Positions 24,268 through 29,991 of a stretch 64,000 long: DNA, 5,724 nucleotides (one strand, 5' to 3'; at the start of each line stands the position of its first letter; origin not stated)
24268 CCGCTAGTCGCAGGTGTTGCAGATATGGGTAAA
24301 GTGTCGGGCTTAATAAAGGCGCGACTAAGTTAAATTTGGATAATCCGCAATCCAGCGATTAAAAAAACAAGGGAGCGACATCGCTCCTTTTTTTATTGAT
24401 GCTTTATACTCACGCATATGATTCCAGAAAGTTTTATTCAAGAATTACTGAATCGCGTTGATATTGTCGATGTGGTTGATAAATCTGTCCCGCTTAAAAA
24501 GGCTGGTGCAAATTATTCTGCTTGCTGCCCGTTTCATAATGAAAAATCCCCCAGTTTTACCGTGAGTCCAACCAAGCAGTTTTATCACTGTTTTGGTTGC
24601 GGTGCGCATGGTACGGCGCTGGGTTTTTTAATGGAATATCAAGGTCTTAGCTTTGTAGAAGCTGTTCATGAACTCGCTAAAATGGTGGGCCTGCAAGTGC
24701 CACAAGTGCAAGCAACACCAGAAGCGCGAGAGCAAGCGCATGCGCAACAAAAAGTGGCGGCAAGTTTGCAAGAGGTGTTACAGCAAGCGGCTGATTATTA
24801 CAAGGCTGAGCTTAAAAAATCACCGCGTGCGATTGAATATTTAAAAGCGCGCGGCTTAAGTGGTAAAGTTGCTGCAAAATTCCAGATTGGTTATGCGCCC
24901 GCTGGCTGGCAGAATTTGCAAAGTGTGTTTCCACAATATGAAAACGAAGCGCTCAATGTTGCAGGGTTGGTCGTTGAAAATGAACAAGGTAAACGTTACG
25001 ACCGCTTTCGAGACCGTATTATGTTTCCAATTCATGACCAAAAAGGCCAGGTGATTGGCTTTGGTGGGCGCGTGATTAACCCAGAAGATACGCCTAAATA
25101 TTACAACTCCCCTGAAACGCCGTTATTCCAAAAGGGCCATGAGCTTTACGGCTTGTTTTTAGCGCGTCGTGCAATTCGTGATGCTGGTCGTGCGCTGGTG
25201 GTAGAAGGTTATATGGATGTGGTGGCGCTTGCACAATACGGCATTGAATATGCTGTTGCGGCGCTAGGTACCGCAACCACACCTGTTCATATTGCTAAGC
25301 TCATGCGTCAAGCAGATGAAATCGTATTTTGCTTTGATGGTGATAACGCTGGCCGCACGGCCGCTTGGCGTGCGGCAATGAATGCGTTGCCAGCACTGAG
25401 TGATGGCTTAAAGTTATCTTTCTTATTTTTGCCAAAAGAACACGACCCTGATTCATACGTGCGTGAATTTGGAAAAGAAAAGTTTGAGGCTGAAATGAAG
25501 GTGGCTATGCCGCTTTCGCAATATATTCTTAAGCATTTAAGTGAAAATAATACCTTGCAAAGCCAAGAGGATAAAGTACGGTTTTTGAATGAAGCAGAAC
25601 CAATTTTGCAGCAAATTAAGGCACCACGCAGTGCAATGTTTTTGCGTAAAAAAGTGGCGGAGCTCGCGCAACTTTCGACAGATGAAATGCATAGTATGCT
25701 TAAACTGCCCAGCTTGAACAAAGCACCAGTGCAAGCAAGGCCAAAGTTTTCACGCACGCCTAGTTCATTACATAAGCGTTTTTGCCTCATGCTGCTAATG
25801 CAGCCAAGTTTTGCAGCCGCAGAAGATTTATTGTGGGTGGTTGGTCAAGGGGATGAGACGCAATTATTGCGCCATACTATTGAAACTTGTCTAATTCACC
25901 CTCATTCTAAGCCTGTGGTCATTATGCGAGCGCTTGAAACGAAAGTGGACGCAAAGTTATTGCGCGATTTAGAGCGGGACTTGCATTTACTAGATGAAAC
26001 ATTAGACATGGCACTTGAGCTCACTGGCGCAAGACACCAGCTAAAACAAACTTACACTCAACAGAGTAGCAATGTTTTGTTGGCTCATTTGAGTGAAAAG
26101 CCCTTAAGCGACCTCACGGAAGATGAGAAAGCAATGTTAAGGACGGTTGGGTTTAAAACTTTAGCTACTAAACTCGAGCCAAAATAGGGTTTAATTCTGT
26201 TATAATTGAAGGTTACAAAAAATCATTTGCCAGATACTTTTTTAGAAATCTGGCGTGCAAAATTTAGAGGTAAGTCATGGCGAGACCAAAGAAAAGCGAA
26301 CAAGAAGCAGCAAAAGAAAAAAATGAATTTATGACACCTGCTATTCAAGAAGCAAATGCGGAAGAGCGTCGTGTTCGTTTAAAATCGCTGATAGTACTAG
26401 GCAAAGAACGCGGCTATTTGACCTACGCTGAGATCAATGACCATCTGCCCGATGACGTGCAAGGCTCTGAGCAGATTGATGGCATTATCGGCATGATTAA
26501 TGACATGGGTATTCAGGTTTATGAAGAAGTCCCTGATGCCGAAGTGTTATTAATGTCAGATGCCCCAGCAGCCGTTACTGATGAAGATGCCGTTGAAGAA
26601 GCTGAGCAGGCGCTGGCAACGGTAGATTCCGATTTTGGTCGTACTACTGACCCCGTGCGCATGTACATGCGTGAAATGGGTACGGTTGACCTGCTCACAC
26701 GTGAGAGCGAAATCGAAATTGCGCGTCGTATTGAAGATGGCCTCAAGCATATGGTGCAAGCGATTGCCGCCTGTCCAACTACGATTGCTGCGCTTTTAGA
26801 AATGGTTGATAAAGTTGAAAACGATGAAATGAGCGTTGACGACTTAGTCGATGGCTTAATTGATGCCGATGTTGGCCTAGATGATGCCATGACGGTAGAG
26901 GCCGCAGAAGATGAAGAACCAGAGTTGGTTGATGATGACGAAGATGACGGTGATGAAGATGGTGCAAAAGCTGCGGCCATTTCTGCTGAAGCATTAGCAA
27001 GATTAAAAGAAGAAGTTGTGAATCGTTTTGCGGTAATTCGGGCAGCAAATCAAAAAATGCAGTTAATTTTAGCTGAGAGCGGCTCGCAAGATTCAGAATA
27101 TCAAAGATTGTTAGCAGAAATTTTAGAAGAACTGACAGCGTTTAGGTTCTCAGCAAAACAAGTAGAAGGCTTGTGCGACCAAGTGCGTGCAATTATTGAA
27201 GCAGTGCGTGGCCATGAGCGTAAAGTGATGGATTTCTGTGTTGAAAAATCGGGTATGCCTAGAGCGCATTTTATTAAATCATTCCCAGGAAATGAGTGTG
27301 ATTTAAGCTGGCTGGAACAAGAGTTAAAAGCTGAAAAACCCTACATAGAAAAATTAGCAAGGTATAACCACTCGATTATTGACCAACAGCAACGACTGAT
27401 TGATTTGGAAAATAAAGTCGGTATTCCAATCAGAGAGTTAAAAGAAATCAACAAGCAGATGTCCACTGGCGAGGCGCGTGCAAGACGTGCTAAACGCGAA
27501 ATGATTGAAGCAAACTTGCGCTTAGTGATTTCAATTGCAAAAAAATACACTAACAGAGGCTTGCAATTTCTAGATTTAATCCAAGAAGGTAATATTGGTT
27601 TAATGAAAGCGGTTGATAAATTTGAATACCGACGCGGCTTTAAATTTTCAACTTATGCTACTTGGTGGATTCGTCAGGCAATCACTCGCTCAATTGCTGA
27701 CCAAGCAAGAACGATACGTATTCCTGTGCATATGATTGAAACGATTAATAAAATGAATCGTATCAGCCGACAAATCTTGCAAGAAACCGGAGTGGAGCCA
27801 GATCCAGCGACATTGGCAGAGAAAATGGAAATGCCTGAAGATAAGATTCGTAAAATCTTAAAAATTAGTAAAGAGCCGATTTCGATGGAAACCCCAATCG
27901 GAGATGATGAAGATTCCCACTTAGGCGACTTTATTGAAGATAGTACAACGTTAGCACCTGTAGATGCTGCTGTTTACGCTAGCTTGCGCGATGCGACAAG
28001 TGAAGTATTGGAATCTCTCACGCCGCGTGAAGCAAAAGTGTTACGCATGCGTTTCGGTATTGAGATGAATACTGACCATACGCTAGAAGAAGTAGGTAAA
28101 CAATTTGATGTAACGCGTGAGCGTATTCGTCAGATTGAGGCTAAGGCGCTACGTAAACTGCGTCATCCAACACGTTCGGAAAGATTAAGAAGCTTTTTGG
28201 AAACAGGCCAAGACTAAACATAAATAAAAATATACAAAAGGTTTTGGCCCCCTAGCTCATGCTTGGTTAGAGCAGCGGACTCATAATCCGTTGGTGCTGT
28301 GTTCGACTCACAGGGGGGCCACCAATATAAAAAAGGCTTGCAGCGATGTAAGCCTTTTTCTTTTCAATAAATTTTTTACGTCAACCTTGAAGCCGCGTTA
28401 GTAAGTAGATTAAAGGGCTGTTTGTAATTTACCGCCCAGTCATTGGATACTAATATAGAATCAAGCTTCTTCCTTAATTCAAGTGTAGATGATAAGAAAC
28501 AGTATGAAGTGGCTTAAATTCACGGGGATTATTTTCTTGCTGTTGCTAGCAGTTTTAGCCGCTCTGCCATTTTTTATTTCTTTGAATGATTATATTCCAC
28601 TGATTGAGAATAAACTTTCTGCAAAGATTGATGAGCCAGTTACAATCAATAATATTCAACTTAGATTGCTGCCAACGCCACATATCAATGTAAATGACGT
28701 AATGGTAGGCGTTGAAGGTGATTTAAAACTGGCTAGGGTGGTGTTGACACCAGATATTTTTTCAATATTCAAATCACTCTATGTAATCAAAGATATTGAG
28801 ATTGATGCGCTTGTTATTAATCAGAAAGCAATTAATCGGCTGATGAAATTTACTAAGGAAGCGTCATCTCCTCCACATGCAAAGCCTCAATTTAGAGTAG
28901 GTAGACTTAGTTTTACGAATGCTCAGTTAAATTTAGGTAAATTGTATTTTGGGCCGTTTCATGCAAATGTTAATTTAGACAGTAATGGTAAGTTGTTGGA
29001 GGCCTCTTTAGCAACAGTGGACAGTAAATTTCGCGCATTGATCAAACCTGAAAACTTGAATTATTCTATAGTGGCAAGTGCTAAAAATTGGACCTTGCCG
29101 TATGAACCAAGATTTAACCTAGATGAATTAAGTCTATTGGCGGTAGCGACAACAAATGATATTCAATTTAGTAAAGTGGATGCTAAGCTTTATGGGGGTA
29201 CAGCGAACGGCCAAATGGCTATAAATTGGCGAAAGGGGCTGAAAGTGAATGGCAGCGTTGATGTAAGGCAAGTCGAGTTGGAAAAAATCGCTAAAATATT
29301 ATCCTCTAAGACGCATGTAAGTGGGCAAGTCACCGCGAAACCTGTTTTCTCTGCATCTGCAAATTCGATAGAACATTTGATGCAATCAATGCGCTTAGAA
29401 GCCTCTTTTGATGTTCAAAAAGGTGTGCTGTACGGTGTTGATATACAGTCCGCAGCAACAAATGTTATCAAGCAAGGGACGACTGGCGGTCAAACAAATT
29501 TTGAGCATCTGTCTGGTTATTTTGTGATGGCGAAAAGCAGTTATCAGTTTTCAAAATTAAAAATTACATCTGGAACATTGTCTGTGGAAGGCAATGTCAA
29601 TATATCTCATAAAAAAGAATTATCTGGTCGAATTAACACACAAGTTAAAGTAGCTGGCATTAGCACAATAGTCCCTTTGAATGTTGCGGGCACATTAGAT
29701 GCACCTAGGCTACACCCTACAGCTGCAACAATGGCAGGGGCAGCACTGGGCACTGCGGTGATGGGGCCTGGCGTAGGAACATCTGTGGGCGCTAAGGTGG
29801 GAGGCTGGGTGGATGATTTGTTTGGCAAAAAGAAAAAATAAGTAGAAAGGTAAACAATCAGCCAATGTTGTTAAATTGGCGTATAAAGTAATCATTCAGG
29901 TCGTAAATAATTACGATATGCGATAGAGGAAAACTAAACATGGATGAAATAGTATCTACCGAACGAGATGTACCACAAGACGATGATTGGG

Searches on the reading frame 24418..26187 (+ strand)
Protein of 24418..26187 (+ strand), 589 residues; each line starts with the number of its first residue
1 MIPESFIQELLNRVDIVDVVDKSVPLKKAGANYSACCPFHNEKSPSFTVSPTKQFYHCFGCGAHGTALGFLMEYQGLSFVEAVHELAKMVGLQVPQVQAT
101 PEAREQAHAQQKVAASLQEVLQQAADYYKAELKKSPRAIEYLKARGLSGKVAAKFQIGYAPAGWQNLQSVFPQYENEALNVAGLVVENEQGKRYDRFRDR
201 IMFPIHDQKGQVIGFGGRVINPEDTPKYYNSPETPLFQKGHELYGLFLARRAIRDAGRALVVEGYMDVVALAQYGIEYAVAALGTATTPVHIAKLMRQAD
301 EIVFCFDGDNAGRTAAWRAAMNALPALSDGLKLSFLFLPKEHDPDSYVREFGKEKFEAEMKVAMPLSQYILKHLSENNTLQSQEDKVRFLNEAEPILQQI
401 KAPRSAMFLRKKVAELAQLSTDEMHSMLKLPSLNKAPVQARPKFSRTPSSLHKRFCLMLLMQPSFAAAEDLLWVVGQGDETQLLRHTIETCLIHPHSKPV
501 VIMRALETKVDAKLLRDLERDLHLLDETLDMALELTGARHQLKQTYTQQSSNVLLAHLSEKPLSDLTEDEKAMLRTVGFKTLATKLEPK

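Call 72: search_protein_families(library=pfam, proteins=[window:24418-26187:+], max_evalue=0.00001)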
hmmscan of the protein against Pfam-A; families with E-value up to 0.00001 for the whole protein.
window:24418-26187:+ (589 aa): 7 families
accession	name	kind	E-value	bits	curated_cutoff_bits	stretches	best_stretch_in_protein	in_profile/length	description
PF08275.17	DNAG_N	-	1e-42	145.7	26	1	127-249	1-127/128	DNA primase catalytic core, N-terminal domain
PF01807.25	Zn_ribbon_DnaG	-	4e-40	136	24.9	1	3-96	2-95/98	CHC2 zinc finger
PF13155.12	Toprim_2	-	1.8e-17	63.9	22.1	1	261-347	2-87/88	Toprim-like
PF13662.12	Toprim_4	-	2.1e-16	60.3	25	1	258-335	2-83/85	Toprim domain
PF01751.28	Toprim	-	3.1e-14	53.3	23.1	1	260-328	3-85/96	Toprim domain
PF10410.14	DnaB_bind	-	2.9e-08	34.3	20.6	1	367-420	1-54/56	DnaB-helicase binding domain of primase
PF13362.12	Toprim_3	-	2.7e-07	31.4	27.2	1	259-354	2-95/95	Toprim domain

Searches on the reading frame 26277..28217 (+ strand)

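Call 72: search_protein_families(library=pfam, proteins=[window:26277-28217:+], max_evalue=0.00001)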
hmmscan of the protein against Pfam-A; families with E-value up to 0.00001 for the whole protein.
window:26277-28217:+ (646 aa): 6 families
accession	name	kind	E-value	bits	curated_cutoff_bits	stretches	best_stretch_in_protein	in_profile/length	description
PF04546.19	Sigma70_ner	-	1.9e-65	221.2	29.7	1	166-378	1-210/210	Sigma-70, non-essential region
PF03979.19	Sigma70_r1_1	-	6.8e-27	93.7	22.5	1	30-108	2-81/81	Sigma-70 factor, region 1.1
PF04539.22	Sigma70_r3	-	3.6e-25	88.3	25.3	1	488-563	1-76/78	Sigma-70 region 3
PF04542.20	Sigma70_r2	-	6.6e-24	83.9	24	1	409-479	1-71/71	Sigma-70 region 2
PF04545.22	Sigma70_r4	-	4.6e-19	68.1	24.1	1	577-630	1-50/50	Sigma-70, region 4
PF00140.25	Sigma70_r1_2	-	1.9e-13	50.6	22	1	125-156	1-32/34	Sigma-70 factor, region 1.2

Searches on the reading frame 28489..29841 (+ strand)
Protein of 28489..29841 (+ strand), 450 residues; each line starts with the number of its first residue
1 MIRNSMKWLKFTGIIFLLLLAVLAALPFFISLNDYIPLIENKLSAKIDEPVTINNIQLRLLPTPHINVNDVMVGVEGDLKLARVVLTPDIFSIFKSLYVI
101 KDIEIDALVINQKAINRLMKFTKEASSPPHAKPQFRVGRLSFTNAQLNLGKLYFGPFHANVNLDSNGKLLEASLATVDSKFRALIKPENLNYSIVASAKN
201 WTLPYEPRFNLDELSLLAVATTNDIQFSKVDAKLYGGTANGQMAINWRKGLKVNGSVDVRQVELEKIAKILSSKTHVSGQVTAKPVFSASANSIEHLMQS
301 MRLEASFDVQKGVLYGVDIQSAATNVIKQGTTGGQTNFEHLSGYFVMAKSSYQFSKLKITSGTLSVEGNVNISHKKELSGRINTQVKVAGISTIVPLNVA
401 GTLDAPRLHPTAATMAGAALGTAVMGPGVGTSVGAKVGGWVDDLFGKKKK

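Call 72: search_protein_families(library=pfam, proteins=[window:28489-29841:+], max_evalue=0.00001)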
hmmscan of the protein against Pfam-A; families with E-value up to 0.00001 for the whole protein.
window:28489-29841:+ (450 aa): 2 families
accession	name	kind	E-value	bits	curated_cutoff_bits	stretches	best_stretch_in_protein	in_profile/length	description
PF05170.20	AsmA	-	3e-12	46.6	29.8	1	11-106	7-111/607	AsmA family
PF13116.12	YhdP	-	2e-09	36.4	46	1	3-111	6-119/1224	YhdP protein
